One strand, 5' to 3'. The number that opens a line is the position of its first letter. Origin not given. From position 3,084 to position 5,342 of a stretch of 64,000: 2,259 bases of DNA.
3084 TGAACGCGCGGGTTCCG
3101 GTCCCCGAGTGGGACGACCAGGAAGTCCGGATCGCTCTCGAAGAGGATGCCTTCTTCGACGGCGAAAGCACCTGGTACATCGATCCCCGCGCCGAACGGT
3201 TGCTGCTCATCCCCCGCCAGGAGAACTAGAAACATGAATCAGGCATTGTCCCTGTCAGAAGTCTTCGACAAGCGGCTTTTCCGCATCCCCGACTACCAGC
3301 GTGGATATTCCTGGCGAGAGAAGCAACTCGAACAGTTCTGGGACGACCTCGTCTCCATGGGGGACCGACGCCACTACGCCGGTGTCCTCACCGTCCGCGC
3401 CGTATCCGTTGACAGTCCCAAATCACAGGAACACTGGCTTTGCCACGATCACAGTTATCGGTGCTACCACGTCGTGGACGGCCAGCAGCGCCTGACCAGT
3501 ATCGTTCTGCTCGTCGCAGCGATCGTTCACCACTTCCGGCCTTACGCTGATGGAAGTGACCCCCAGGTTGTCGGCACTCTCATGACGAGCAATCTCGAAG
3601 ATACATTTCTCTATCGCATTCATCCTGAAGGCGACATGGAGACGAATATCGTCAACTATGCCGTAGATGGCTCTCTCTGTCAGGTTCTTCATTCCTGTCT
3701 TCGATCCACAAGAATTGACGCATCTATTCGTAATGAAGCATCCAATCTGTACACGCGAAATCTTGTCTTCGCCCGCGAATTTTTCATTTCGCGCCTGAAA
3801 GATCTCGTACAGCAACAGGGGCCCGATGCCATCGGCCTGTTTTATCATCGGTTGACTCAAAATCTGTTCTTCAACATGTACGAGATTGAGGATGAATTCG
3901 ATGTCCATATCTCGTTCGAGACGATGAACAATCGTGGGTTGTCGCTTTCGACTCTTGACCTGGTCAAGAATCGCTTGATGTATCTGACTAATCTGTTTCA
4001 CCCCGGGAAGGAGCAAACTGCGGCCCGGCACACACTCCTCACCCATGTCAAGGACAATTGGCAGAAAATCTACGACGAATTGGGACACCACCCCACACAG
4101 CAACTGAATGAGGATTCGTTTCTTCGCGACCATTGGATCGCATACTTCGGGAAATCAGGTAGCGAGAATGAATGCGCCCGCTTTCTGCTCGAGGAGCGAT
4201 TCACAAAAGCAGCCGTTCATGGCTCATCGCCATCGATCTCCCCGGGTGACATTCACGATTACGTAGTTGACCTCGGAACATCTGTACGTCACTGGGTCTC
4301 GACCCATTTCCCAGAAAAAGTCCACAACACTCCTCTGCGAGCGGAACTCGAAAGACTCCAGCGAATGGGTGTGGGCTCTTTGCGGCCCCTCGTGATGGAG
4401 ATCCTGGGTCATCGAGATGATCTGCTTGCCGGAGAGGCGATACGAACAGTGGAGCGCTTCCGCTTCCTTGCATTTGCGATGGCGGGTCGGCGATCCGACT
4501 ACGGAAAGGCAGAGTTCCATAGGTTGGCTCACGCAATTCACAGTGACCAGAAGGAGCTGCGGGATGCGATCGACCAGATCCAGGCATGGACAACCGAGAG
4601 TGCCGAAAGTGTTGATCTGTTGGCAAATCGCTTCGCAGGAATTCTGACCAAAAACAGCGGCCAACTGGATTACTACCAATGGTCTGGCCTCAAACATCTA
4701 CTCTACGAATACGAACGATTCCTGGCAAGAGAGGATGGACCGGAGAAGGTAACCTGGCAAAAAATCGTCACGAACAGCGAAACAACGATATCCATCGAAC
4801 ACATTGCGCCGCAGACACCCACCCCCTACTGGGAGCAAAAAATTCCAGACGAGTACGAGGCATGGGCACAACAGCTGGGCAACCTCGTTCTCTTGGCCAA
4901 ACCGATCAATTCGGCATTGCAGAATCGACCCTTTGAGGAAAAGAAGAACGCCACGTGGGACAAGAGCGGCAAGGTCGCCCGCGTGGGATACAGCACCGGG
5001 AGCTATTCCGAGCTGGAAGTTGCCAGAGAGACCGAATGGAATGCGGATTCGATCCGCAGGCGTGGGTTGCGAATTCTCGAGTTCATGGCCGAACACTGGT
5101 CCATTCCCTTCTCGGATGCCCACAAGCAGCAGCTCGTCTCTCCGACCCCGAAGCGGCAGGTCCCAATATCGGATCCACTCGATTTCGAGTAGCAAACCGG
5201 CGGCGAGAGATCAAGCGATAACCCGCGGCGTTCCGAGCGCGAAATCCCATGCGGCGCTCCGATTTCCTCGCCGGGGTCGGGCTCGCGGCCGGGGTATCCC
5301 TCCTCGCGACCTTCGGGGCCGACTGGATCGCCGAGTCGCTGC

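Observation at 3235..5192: Low-GC horizontally acquired DUF262/DUF1524 (GmrSD-like) nuclease gene, translationally coupled to a peptidase gene and followed by vapBC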

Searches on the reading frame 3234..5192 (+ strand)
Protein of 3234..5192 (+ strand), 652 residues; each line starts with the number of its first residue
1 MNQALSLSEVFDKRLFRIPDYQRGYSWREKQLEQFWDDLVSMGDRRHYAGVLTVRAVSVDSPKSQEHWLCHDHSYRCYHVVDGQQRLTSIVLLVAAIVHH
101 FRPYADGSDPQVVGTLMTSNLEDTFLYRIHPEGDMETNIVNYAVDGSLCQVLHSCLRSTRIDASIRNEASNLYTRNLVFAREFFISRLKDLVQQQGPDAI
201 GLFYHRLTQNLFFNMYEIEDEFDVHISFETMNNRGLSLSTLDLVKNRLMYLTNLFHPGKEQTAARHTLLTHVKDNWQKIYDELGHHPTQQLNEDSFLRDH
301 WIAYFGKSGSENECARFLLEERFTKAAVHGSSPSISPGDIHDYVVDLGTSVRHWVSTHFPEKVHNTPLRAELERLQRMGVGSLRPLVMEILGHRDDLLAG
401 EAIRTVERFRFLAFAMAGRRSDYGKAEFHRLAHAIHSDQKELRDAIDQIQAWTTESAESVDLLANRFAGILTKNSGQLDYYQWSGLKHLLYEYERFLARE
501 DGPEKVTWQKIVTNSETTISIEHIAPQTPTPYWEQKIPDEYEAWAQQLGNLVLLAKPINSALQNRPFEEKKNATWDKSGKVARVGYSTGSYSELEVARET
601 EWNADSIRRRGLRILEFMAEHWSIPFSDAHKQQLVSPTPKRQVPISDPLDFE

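Call 5: search_protein_families(library=pfam, proteins=[window:3234-5192:+], max_evalue=0.01)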
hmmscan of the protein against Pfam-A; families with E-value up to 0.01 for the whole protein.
window:3234-5192:+ (652 aa): 2 families
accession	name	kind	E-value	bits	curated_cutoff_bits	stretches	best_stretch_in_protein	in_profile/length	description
PF03235.19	GmrSD_N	-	1.1e-31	110.9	33.2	1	8-249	2-199/199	GmrSD restriction endonuclease, N-terminal domain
PF07510.16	GmrSD_C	-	1.3e-18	67.7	23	1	477-615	13-136/138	GmrSD restriction endonucleases, C-terminal domain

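Call 6: search_protein_families(library=padloc, proteins=[window:3234-5192:+], max_evalue=0.01)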
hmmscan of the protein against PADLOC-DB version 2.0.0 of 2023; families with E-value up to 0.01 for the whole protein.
window:3234-5192:+ (652 aa): 34 families (the best 25 are shown)
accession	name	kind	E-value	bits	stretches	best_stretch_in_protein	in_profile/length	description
PDLC04157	HEC-06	-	6.1e-52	175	1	4-623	11-556/558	-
PDLC04155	HEC-06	-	1.1e-48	164.1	1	3-623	8-559/562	-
PDLC04154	HEC-06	-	8.6e-48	161.3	2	12-302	20-282/569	-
PDLC02687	Orf5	-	6.1e-40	135.5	2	14-301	16-275/543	Orf5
PDLC02693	Orf5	-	2.5e-36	123.8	1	14-622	7-542/543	Orf5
PDLC02700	Orf5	-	1e-35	121.5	1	6-619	2-552/555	Orf5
PDLC02695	Orf5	-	1.6e-32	110.7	2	5-103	8-104/601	Orf5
PDLC02692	Orf5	-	3.9e-28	96.5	1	12-603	4-548/558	Orf5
PDLC02701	Orf5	-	1.9e-26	90.7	2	6-309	9-294/596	Orf5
PDLC02691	Orf5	-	3.3e-25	86.7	2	16-307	21-295/579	Orf5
PDLC02686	Orf5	-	3.8e-20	69.9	2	8-248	11-237/566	Orf5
PDLC02792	SspE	-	2.3e-19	67.2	2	514-571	635-692/771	SspE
PDLC02783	SspE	-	3.8e-18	63.1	2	507-571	652-713/793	SspE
PDLC02786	SspE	-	7.9e-18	62.1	2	14-103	22-111/766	SspE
PDLC02694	Orf5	-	1e-17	62.1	2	12-98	14-102/574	Orf5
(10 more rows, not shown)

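Call 8: search_protein_families(library=ncbifam, proteins=[window:3234-5192:+], max_evalue=0.001)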
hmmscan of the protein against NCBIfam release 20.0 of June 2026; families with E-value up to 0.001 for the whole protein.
window:3234-5192:+ (652 aa): 0 families

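Call 10: find_homologous_proteins(query=window:3234-5192:+, max_evalue=0.00001)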
Query window:3234-5192:+ (652 aa): 5060 proteins with E <= 0.00001 among 8000 candidates; the best 120 are listed.
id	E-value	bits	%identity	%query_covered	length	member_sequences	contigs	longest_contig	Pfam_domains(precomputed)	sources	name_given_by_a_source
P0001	0.0e+0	1517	100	100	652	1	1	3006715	PF07510.17,PF03235.20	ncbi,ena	-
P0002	1.1e-138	482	38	97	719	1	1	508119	PF07510.17,PF03235.20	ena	-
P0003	3.6e-132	460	37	99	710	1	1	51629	PF07510.17,PF03235.20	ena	-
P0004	5.0e-132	460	36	97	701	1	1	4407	PF07510.17,PF03235.20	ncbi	-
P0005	8.4e-132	459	37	97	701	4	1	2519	PF07510.17,PF03235.20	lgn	-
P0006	9.1e-132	459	37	97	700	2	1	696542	PF07510.17,PF03235.20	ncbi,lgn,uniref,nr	ncbi:DUF262 domain-containing HNH endonuclease family protein [Paraburkholderia sp. J7]|uniref:DUF26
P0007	9.4e-132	459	36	98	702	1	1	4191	PF07510.17,PF03235.20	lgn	-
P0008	1.3e-131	459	37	96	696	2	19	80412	PF07510.17,PF03235.20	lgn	-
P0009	2.5e-131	458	36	97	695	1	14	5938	PF07510.17,PF03235.20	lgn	-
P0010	2.7e-131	457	37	97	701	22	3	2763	PF07510.17,PF03235.20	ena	-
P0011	3.6e-131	457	38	97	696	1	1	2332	PF07510.17,PF03235.20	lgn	-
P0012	8.5e-131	456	36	97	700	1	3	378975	PF07510.17,PF03235.20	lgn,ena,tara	tara:strand:+ start:19354 stop:21456 length:2103 start_codon:yes stop_codon:yes gene_type:complete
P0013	3.0e-130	454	38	96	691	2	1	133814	PF07510.17,PF03235.20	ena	-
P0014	3.9e-130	454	38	97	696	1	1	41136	PF07510.17,PF03235.20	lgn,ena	-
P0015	6.7e-130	453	37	97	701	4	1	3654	PF07510.17,PF03235.20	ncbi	-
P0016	6.8e-130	453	37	98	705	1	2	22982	PF07510.17,PF03235.20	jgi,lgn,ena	-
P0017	8.6e-130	452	36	97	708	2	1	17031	PF07510.17,PF03235.20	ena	-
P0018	8.7e-130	452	35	99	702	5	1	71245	PF07510.17,PF03235.20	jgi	jgi:hypothetical protein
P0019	9.8e-130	452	35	97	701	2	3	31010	PF07510.17,PF03235.20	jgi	jgi:uncharacterized protein with ParB-like and HNH nuclease domain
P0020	3.0e-129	451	36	97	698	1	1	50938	PF07510.17,PF03235.20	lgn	-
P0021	3.4e-129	450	38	97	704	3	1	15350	PF07510.17,PF03235.20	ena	-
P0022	4.7e-129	450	36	99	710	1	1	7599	PF07510.17,PF03235.20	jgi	jgi:uncharacterized protein with ParB-like and HNH nuclease domain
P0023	5.9e-129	450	36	98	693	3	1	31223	PF07510.17,PF03235.20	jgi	jgi:hypothetical protein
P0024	6.1e-129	450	36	98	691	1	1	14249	PF07510.17,PF03235.20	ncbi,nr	ncbi:MAG: DUF262 domain-containing HNH endonuclease family protein [Rugosibacter sp.]|nr:DUF262 doma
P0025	7.1e-129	449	38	97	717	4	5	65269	PF07510.17,PF03235.20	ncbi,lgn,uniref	ncbi:GmrSD restriction endonuclease domain-containing protein [Cupriavidus sp.]|uniref:GmrSD restric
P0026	7.7e-129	449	36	97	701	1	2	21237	PF07510.17,PF03235.20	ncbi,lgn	-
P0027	8.8e-129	449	37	98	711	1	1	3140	PF07510.17,PF03235.20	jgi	jgi:hypothetical protein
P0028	1.1e-128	449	36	97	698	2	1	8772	PF07510.17,PF03235.20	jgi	jgi:hypothetical protein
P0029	1.1e-128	449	36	97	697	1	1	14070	PF07510.17,PF03235.20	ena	-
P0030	2.0e-128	448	36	97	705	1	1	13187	PF07510.17,PF03235.20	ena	-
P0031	2.1e-128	448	36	98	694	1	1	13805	PF07510.17,PF03235.20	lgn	-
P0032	2.1e-128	448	37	98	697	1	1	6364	PF07510.17,PF03235.20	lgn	-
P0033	2.2e-128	448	36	97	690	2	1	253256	PF07510.17,PF03235.20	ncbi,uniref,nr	ncbi:hypothetical protein AWQ21_15030 (plasmid) [Picosynechococcus sp. PCC 7003]|uniref:GmrSD restri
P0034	2.4e-128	448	37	98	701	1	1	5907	PF07510.17,PF03235.20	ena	-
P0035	2.6e-128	448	37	97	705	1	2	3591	PF07510.17,PF03235.20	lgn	-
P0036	2.8e-128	447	35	97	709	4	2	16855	PF07510.17,PF03235.20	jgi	-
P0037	2.9e-128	447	37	97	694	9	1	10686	PF07510.17,PF03235.20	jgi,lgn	-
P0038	2.9e-128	447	38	97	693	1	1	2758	PF07510.17,PF03235.20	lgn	-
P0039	3.4e-128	447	37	98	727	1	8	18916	PF07510.17,PF03235.20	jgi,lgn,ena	-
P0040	4.5e-128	447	36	97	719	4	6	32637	PF07510.17,PF03235.20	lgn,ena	-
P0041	4.6e-128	447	35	96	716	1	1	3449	PF07510.17,PF03235.20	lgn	-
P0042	4.6e-128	447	37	97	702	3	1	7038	PF07510.17,PF03235.20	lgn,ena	-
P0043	5.1e-128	447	36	97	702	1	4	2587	PF07510.17,PF03235.20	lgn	-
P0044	5.6e-128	446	36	97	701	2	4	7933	PF07510.17,PF03235.20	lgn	-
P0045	6.1e-128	446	35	100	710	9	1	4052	PF07510.17,PF03235.20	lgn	-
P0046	7.6e-128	446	37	97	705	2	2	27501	PF07510.17,PF03235.20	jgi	-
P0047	9.0e-128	446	35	97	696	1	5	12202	PF07510.17,PF03235.20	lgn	-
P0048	9.9e-128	446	36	96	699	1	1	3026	PF07510.17,PF03235.20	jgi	jgi:hypothetical protein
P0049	1.7e-127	445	36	99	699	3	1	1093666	PF07510.17,PF03235.20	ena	-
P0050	1.9e-127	445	37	97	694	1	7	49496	PF07510.17,PF03235.20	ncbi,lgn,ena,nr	ncbi:MAG: DUF262 domain-containing HNH endonuclease family protein [Gammaproteobacteria bacterium]|n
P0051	1.9e-127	445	36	97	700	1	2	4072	PF07510.17,PF03235.20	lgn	-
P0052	2.0e-127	445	36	97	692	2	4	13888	PF07510.17,PF03235.20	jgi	jgi:uncharacterized protein with ParB-like and HNH nuclease domain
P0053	2.2e-127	444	35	97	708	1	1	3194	PF07510.17,PF03235.20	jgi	jgi:hypothetical protein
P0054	2.3e-127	444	36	97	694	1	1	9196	PF07510.17,PF03235.20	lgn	-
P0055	2.4e-127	444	37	97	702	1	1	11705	PF07510.17,PF03235.20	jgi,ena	-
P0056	2.5e-127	444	37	97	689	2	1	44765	PF07510.17,PF03235.20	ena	-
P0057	3.6e-127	444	38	97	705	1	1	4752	PF07510.17,PF03235.20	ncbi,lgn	-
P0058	4.0e-127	444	37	97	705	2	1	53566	PF07510.17,PF03235.20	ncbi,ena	-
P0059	4.0e-127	444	37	98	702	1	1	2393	PF07510.17,PF03235.20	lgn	-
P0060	4.5e-127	444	36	98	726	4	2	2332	PF07510.17,PF03235.20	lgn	-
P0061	5.1e-127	443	37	97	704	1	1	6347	PF07510.17,PF03235.20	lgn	-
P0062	5.2e-127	443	36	97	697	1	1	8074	PF07510.17,PF03235.20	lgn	-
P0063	5.9e-127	443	36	96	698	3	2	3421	PF07510.17,PF03235.20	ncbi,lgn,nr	ncbi:MAG: DUF262 domain-containing protein [Desulfobulbaceae bacterium]|nr:DUF262 domain-containing 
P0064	7.0e-127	443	37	97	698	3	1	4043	PF07510.17,PF03235.20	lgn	-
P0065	7.6e-127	443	37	98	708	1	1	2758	PF07510.17,PF03235.20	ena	-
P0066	8.7e-127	443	35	99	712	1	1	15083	PF07510.17,PF03235.20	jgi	jgi:uncharacterized protein with ParB-like and HNH nuclease domain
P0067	1.1e-126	442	37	97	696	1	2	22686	PF07510.17,PF03235.20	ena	-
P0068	1.2e-126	442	36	98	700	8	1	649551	PF07510.17,PF03235.20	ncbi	ncbi:DUF262 domain-containing protein [Burkholderia sp. AW33-5]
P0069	1.2e-126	442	37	97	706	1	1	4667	PF07510.17,PF03235.20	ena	-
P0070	1.4e-126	442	36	98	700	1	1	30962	PF07510.17,PF03235.20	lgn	-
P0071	1.5e-126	442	36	100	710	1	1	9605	PF07510.17,PF03235.20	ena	-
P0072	1.6e-126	442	38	97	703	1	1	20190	PF07510.17,PF03235.20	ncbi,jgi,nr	ncbi:MAG: DUF262 domain-containing protein [Deltaproteobacteria bacterium]|nr:DUF262 domain-containi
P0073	2.1e-126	441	37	97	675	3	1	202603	PF07510.17,PF03235.20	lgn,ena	-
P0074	2.1e-126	441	36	98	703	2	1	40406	PF07510.17,PF03235.20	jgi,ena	-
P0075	2.2e-126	441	36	97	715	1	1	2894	PF07510.17,PF03235.20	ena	-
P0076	3.4e-126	441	37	99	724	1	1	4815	PF07510.17,PF03235.20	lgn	-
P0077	3.9e-126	440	36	98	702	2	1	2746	PF07510.17,PF03235.20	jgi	-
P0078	4.1e-126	440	36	97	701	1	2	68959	PF07510.17,PF03235.20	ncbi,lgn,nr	ncbi:MAG: DUF262 domain-containing HNH endonuclease family protein [Rhodocyclales bacterium]|nr:DUF2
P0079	4.1e-126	440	35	97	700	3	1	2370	PF07510.17,PF03235.20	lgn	-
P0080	4.1e-126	440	35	97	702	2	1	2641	PF07510.17,PF03235.20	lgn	-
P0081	4.4e-126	440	36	97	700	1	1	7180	PF07510.17,PF03235.20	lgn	-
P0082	4.5e-126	440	36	98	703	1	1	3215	PF07510.17,PF03235.20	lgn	-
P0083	4.5e-126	440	36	97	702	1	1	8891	PF07510.17,PF03235.20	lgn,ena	-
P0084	4.6e-126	440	36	97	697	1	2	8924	PF07510.17,PF03235.20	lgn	-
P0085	4.9e-126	440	36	97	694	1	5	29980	PF07510.17,PF03235.20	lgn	-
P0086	5.0e-126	440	35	100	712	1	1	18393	PF07510.17,PF03235.20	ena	-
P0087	5.1e-126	440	36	97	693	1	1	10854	PF07510.17,PF03235.20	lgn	-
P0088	5.1e-126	440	36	97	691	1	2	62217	PF07510.17,PF03235.20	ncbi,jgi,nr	ncbi:MAG: DUF262 domain-containing protein [Gammaproteobacteria bacterium]|nr:DUF262 domain-containi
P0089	5.5e-126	440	35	97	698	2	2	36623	PF07510.17,PF03235.20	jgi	jgi:uncharacterized protein with ParB-like and HNH nuclease domain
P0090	7.0e-126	440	36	97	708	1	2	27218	PF07510.17,PF03235.20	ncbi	-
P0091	7.2e-126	440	35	97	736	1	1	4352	PF07510.17,PF03235.20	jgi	-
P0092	8.0e-126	439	36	97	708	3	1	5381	PF07510.17,PF03235.20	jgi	jgi:hypothetical protein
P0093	8.3e-126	439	37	97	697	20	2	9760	PF07510.17,PF03235.20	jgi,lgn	jgi:hypothetical protein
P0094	8.5e-126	439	35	97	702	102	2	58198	PF07510.17,PF03235.20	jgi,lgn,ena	-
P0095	8.5e-126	439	37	96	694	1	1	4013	PF07510.17,PF03235.20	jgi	jgi:uncharacterized protein with ParB-like and HNH nuclease domain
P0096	9.4e-126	439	35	97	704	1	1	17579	PF07510.17,PF03235.20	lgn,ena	-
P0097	1.0e-125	439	36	98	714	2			PF07510.17,PF03235.20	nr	nr:DUF262 domain-containing protein [Paraburkholderia phenoliruptrix]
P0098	1.2e-125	439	36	96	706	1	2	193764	PF07510.17,PF03235.20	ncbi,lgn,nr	ncbi:MAG: DUF262 domain-containing protein [Planctomycetaceae bacterium]|nr:DUF262 domain-containing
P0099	1.3e-125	439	36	97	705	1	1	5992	PF07510.17,PF03235.20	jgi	jgi:hypothetical protein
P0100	1.3e-125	439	36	97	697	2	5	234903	PF07510.17,PF03235.20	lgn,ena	-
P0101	1.4e-125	439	37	96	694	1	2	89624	PF07510.17,PF03235.20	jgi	jgi:Protein of unknown function DUF262/Protein of unknown function (DUF1524)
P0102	1.5e-125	438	37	96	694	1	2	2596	PF07510.17,PF03235.20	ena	-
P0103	1.5e-125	438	35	97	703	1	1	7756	PF07510.17,PF03235.20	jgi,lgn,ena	-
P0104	1.7e-125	438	36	96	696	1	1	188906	PF07510.17,PF03235.20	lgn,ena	-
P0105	1.8e-125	438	35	97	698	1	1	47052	PF07510.17,PF03235.20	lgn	-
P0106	1.9e-125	438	36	97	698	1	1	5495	PF07510.17,PF03235.20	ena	-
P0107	1.9e-125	438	35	97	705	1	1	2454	PF07510.17,PF03235.20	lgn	-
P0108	1.9e-125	438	35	97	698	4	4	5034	PF07510.17,PF03235.20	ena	-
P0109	2.0e-125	438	36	97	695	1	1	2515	PF07510.17,PF03235.20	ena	-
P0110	2.1e-125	438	36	99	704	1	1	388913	PF07510.17,PF03235.20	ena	-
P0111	2.1e-125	438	36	97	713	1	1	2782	PF07510.17,PF03235.20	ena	-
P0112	2.7e-125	438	36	99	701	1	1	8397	PF07510.17,PF03235.20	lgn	-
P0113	2.8e-125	438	36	97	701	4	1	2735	PF07510.17,PF03235.20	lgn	-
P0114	2.9e-125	437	36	96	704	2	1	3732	PF07510.17,PF03235.20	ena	-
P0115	3.0e-125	437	35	98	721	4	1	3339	PF07510.17,PF03235.20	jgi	-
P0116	3.1e-125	437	36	98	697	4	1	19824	PF07510.17,PF03235.20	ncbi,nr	ncbi:MAG: DUF262 domain-containing HNH endonuclease family protein [Phycisphaerales bacterium]|nr:DU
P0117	3.1e-125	437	36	97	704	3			PF07510.17,PF03235.20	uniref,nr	uniref:DUF262 domain-containing protein n=1 Tax=Candidatus Methanogaster sp. ANME-2c ERB4 TaxID=2759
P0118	3.2e-125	437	36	97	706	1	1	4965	PF07510.17,PF03235.20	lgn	-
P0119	3.3e-125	437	37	97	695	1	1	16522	PF07510.17,PF03235.20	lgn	-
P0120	3.6e-125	437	37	96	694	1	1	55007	PF07510.17,PF03235.20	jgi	jgi:uncharacterized protein with ParB-like and HNH nuclease domain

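Call 11: find_encoding_contigs(protein=window:3234-5192:+, flank=10000, max_places=10)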
Protein window:3234-5192:+ (652 aa): no gene with exactly this product is on record in the collection.
